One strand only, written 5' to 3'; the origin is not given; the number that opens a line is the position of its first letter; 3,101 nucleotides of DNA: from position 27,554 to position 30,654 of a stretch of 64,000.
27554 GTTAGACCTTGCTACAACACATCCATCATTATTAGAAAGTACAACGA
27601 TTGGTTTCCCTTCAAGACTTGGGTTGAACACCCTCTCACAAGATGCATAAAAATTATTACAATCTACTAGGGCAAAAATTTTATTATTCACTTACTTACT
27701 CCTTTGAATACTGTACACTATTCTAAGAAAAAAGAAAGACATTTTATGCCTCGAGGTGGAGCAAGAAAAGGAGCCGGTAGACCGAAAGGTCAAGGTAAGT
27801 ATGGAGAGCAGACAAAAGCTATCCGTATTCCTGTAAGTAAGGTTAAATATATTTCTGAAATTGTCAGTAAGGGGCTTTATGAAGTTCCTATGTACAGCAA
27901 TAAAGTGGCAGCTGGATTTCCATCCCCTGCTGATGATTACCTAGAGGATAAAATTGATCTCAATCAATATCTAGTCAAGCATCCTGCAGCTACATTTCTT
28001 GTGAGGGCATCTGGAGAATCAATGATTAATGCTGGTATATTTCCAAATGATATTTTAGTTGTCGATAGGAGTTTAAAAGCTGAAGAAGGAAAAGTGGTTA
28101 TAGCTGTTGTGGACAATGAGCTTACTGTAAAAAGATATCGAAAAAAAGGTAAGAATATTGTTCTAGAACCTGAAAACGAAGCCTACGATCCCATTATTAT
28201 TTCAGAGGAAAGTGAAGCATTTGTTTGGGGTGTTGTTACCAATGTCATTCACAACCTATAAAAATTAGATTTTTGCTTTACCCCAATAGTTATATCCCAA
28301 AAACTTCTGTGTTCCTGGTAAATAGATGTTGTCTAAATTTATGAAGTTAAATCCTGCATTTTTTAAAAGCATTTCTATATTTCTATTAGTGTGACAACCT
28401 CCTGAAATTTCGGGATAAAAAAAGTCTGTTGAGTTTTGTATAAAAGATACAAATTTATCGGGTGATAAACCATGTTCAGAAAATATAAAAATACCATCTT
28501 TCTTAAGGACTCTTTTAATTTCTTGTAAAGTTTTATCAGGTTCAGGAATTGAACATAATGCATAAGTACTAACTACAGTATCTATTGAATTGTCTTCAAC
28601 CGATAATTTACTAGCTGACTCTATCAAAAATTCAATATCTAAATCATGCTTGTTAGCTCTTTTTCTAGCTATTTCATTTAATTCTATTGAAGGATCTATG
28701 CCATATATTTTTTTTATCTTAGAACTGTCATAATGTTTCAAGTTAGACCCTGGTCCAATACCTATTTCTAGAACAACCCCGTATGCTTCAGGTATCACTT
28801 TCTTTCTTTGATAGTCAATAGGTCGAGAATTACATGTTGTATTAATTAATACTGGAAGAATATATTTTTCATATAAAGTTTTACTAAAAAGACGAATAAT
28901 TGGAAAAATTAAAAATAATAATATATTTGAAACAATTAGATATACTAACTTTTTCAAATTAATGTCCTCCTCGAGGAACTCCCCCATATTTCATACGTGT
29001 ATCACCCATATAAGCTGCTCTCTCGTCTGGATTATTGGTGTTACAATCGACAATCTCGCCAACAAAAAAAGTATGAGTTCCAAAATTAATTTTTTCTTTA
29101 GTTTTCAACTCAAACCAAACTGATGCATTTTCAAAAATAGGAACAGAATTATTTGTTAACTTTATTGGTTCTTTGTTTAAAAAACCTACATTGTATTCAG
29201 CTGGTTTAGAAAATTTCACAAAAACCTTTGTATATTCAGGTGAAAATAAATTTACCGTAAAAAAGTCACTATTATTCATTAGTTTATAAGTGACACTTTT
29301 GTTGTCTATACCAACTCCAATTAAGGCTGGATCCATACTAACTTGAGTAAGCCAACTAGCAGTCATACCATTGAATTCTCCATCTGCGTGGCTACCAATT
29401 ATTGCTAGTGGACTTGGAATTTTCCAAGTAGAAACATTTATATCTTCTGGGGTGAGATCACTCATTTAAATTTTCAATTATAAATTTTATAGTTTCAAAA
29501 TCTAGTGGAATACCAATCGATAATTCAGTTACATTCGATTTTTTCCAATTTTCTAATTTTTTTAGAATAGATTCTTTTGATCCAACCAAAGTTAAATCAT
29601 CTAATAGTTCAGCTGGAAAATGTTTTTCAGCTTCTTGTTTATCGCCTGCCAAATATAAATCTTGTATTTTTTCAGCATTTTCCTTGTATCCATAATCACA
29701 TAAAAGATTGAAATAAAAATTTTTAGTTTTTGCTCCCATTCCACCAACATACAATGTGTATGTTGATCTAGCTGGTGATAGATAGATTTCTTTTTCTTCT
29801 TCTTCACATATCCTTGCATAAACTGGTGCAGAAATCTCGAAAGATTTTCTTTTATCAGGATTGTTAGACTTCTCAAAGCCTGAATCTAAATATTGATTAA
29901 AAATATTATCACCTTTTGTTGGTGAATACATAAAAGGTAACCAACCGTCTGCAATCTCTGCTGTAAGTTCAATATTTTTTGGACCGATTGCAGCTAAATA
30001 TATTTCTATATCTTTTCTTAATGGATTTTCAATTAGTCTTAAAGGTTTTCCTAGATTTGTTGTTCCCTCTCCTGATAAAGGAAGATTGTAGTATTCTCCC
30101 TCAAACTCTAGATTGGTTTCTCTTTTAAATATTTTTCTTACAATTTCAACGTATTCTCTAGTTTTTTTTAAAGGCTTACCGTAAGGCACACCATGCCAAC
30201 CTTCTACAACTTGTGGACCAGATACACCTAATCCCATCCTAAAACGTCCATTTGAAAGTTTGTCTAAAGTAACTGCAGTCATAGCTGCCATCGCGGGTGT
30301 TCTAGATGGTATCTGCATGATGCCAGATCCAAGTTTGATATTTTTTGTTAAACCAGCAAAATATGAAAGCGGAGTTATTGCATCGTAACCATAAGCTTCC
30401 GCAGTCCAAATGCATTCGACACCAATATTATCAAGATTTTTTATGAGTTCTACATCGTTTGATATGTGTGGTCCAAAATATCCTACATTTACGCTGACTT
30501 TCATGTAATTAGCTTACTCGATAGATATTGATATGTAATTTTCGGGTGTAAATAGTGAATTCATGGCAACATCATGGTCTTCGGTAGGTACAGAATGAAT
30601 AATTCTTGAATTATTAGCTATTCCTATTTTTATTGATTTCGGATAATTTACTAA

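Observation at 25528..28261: umuC plus an unknown helical protein, divergent from a umuD-like S24 protein: an atypical damage-tolerance cassette in an actinobacterial backbone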

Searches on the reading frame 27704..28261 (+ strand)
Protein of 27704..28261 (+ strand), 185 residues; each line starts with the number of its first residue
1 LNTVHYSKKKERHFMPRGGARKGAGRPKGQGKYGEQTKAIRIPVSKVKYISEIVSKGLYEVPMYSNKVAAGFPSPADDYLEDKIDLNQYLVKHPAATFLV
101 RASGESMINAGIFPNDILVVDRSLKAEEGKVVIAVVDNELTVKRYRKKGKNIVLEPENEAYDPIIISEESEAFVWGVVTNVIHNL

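Call 3: search_protein_families(library=pfam, proteins=[window:27704-28261:+], max_evalue=0.01)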
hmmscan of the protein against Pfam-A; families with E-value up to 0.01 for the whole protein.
window:27704-28261:+ (185 aa): 1 family
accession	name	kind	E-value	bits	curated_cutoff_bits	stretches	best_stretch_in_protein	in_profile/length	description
PF00717.28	Peptidase_S24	-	9.6e-31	106.3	23.3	1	62-178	1-115/116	Peptidase S24-like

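Call 4: search_protein_families(library=ncbifam, proteins=[window:27704-28261:+], max_evalue=0.01)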
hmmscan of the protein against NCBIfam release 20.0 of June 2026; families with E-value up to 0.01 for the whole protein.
window:27704-28261:+ (185 aa): 3 families
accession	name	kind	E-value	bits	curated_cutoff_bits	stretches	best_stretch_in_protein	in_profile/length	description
NF007621.2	PRK10276.1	subfamily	2.5e-49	166.1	110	1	69-183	1-115/115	translesion error-prone DNA polymerase V autoproteolytic subunit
TIGR00498.1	lexA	equivalog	3.3e-29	101.9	110.95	1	57-184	78-201/203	transcriptional repressor LexA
NF051876.1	transXXX_HumD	equivalog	1.6e-26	92.8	120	1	71-183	2-116/129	HumD family translesion DNA polymerase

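Call 21: search_protein_families(library=phrogs, proteins=[window:27746-28261:+], max_evalue=0.01)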
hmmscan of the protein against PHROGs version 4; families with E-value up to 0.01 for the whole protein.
window:27746-28261:+ (171 aa): 6 families
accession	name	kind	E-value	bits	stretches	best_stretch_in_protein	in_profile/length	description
phrog_811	-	DNA, RNA and nucleotide metabolism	3.4e-51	173.5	1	43-170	8-134/140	UmuD-like protein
phrog_4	-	transcription regulation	8.1e-22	78.7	1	39-168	206-336/400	transcriptional repressor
phrog_10470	-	DNA, RNA and nucleotide metabolism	2.3e-17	63.6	1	93-169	1-76/79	UmuD-like protein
phrog_8558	-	unknown function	5.8e-11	43.6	1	76-166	13-106/114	-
phrog_6201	-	transcription regulation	1e-06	29.6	1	78-165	23-112/121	CI-like repressor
phrog_21736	-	unknown function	1.7e-05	26.3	0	35-62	53-80/94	-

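Call 22: search_protein_families(library=padloc, proteins=[window:27746-28261:+], max_evalue=0.01)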
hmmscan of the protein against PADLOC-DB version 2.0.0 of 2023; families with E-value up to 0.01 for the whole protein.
window:27746-28261:+ (171 aa): 0 families

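Call 65: find_homologous_proteins(query=window:27746-28261:+, max_evalue=1e-10)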
Query window:27746-28261:+ (171 aa): 7996 proteins with E <= 1e-10 among 8000 candidates; the best 120 are listed.
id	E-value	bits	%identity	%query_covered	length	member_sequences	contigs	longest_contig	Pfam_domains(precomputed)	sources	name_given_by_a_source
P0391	4.3e-106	370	100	100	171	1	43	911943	PF00717.29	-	-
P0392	6.2e-106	369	99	100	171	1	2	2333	PF00717.29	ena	-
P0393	1.0e-105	369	99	100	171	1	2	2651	PF00717.29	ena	-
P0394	1.0e-105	369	99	100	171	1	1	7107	PF00717.29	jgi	-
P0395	1.1e-105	369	99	100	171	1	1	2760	PF00717.29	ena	-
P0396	1.3e-105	368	99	100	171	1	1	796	PF00717.29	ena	-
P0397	3.3e-105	367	99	100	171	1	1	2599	PF00717.29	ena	-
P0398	4.3e-105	367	99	100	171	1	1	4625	PF00717.29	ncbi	-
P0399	1.2e-104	365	97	100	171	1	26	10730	PF00717.29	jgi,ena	-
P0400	1.2e-104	365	98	100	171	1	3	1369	PF00717.29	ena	-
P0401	1.3e-104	365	98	100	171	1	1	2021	PF00717.29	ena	-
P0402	1.4e-104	365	98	100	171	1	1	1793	PF00717.29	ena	-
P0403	1.4e-104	365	97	100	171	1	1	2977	PF00717.29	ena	-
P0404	1.8e-104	365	98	100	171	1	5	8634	PF00717.29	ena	-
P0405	3.0e-104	364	98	100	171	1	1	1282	PF00717.29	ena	-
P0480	1.3e-64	235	64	100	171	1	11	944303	PF00717.29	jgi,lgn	jgi:DNA polymerase V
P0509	1.2e-62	229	62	100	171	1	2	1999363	PF00717.29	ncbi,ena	-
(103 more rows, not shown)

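Call 66: find_encoding_contigs(protein=P0509, flank=5000, max_places=2)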
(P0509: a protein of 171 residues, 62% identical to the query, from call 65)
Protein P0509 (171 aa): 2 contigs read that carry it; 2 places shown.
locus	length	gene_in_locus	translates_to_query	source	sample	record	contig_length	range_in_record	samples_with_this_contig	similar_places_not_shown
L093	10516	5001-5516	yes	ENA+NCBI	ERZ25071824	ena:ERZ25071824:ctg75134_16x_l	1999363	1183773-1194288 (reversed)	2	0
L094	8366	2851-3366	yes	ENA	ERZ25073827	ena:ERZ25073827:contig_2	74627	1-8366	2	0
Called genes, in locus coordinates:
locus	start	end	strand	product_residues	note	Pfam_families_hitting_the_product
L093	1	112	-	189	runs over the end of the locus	PF04279:IspA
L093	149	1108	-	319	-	PF02881:SRP54_N, PF13191:AAA_16 (weak), PF00448:SRP54, PF06414:Zeta_toxin, PF09848:SLFN-g3_helicase (weak), PF13401:AAA_22 (weak), PF13604:AAA_30, PF13671:AAA_33 (weak)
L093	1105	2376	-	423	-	PF00919:UPF0004, PF04055:Radical_SAM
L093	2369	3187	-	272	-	PF01678:DAP_epimerase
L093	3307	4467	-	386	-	PF07690:MFS_1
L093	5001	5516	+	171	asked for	PF00717:Peptidase_S24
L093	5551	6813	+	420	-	PF00817:IMS, PF11799:IMS_C, PF13438:DUF4113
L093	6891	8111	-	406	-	PF00291:PALP, PF01842:ACT (weak)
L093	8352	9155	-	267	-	PF02463:SMC_N, PF00005:ABC_tran, PF13175:AAA_15 (faint), PF13304:AAA_21 (weak)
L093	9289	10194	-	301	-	PF01497:Peripla_BP_2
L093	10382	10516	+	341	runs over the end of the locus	PF01032:FecCD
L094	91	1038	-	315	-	PF01678:DAP_epimerase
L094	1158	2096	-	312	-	PF07690:MFS_1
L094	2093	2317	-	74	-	-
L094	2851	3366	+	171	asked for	PF00717:Peptidase_S24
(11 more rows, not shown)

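Call 67: find_encoding_contigs(protein=P0480, flank=5000, max_places=2)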
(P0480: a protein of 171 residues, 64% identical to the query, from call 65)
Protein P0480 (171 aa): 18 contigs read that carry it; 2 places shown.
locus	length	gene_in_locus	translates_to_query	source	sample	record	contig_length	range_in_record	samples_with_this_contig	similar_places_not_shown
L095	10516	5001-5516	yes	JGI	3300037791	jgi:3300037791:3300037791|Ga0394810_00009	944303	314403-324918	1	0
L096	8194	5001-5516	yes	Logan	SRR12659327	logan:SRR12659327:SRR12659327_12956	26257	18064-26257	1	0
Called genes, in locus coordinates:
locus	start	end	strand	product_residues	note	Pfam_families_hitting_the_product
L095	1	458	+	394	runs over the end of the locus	-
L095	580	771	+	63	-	PF12728:HTH_17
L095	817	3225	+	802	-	PF09250:Prim-Pol, PF13148:DUF3987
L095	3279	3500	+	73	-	-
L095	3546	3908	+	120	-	PF03592:Terminase_2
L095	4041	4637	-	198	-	-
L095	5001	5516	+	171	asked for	PF00717:Peptidase_S24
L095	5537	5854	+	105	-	-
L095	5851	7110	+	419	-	PF00817:IMS, PF11799:IMS_C, PF13438:DUF4113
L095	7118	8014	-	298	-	-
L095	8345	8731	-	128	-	PF13763:DUF4167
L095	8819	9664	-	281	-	PF17827:PrmC_N, PF05175:MTS, PF13489:Methyltransf_23, PF06325:PrmA, PF13847:Methyltransf_31, PF08242:Methyltransf_12 (weak), PF13649:Methyltransf_25, PF01170:UPF0020 (weak), +1 more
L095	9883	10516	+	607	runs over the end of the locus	PF03600:CitMHS, PF02080:TrkA_C, PF00939:Na_sulph_symp, PF06808:DctM (weak), PF03600:CitMHS (weak)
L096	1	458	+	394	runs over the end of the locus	-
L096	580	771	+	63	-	PF12728:HTH_17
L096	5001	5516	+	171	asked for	PF00717:Peptidase_S24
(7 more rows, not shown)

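Call 82: find_related_loci(query=A3, collection=metagenome_contigs, flank=2500)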
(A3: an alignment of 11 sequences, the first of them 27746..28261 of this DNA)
Query A3 (171 aa) in metagenome_contigs; peptide patterns used: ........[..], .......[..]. (x = any residue, [..] = any of these).
600 stretches matched a pattern (row limit reached: there are more); 578 encode a relative of the query (tblastn E <= 1e-3); the best 80 are kept; 80 distinct loci.
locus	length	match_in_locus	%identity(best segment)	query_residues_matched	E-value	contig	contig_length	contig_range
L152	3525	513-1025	92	1-171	1e-107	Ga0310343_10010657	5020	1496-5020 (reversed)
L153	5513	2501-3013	82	1-171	4e-97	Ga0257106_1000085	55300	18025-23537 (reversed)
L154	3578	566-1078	82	1-171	1e-96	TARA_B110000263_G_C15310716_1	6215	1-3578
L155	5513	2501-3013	81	1-171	6e-94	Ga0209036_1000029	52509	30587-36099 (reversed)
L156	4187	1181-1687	77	1-169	1e-88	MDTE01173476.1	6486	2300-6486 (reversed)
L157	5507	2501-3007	62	1-169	2e-69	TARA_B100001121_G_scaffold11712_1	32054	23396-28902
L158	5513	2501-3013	61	1-171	2e-68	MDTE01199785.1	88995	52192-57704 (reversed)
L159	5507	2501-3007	59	1-169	2e-68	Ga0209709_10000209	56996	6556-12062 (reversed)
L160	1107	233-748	61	1-171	1e-72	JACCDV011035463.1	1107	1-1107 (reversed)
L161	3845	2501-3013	60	1-171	2e-67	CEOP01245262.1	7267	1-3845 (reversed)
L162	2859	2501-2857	84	1-119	8e-67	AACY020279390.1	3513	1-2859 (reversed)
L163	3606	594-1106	57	1-171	1e-65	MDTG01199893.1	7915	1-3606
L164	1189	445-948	54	3-170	1e-65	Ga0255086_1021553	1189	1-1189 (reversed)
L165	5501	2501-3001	59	3-169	1e-61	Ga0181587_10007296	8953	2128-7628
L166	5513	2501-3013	56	1-171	1e-61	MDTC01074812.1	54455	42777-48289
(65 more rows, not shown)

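Call 87: search_protein_families(library=pfam, proteins=[L095:5537-5854:+], max_evalue=1)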
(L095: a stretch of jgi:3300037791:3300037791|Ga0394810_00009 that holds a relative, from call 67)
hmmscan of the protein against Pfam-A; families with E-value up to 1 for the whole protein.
L095:5537-5854:+ (105 aa): 1 family
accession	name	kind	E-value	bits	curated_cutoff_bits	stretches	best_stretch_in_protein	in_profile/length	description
PF25476.1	Ribosomal_L19e_C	-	0.039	14.6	25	1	56-80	47-71/91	Ribosomal protein L19e, C-terminal domain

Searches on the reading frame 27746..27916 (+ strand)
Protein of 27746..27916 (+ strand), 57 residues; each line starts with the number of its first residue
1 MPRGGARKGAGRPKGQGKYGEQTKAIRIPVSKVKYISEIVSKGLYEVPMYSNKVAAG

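Call 87: search_protein_families(library=pfam, proteins=[window:27746-27916:+], max_evalue=1)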
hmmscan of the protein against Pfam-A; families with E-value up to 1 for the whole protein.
seq(57 aa): 0 families

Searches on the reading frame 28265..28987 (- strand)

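Call 3: search_protein_families(library=pfam, proteins=[window:28265-28987:-], max_evalue=0.01)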
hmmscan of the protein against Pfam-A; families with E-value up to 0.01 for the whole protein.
window:28265-28987:- (240 aa): 7 families
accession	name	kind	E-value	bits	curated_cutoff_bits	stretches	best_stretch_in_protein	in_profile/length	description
PF08241.18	Methyltransf_11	-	2.8e-22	79.6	21.2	1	73-169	1-95/95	Methyltransferase domain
PF13649.12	Methyltransf_25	-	1.3e-18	67.9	27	1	72-165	1-97/97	Methyltransferase domain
PF13847.12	Methyltransf_31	-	6.5e-18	65.2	27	1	71-173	6-113/145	Methyltransferase domain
PF13489.12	Methyltransf_23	-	6.3e-17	62.2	27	1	67-216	21-162/164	Methyltransferase domain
PF08242.18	Methyltransf_12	-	6.6e-11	43.2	30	1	73-167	1-98/98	Methyltransferase domain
PF01209.24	Ubie_methyltran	-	6.2e-10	39.2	20.1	1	92-171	73-153/233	ubiE/COQ5 methyltransferase family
PF07021.18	MetW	-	0.0089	16.1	21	0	71-171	16-111/193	Methionine biosynthesis protein MetW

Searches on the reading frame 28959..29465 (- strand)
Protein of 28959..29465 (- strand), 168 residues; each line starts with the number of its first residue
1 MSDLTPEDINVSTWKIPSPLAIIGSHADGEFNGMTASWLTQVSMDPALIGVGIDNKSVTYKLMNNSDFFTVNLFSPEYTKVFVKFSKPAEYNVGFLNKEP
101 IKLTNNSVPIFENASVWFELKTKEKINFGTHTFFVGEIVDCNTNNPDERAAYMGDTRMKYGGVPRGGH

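Call 3: search_protein_families(library=pfam, proteins=[window:28959-29465:-], max_evalue=0.01)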
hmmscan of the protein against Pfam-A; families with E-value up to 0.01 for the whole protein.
window:28959-29465:- (168 aa): 1 family
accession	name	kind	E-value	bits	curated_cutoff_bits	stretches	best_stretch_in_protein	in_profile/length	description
PF01613.24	Flavin_Reduct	-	5.2e-30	105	27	1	16-153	4-145/153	Flavin reductase like domain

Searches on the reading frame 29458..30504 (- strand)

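Call 3: search_protein_families(library=pfam, proteins=[window:29458-30504:-], max_evalue=0.01)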
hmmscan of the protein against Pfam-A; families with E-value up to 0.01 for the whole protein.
window:29458-30504:- (348 aa): 1 family
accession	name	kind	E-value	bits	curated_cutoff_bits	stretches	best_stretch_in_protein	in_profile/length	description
PF00296.26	Bac_luciferase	-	2.4e-65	221.4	27.9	1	12-326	20-313/314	Luciferase-like monooxygenase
